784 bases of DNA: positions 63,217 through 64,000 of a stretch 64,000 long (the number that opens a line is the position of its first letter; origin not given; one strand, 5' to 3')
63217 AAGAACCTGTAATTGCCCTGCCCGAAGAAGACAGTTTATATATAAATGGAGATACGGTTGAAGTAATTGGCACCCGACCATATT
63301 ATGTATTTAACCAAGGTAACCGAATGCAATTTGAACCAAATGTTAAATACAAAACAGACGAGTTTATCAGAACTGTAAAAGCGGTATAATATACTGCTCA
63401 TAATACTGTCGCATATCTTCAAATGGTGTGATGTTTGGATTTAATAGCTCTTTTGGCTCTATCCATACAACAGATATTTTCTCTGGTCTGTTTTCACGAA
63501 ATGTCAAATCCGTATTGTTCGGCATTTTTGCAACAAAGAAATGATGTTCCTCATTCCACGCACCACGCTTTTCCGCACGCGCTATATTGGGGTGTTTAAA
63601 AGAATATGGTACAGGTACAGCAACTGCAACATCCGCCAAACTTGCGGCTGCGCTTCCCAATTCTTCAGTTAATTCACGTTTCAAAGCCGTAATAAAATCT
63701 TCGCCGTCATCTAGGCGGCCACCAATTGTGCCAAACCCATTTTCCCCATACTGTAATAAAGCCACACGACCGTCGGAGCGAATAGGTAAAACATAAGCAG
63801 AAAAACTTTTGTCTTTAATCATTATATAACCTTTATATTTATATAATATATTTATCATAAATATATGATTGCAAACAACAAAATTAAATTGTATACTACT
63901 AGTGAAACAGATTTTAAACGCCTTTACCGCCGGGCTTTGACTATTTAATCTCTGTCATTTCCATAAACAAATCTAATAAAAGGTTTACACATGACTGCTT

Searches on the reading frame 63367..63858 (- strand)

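Call 95: search_protein_families(library=pfam, proteins=[window:63367-63858:-], max_evalue=0.001)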
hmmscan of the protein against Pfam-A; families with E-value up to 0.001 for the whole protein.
window:63367-63858:- (163 aa): 1 family
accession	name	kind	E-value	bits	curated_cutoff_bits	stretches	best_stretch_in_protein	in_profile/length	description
PF00293.34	NUDIX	-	8.1e-11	42.5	21.1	1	20-145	5-125/134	NUDIX domain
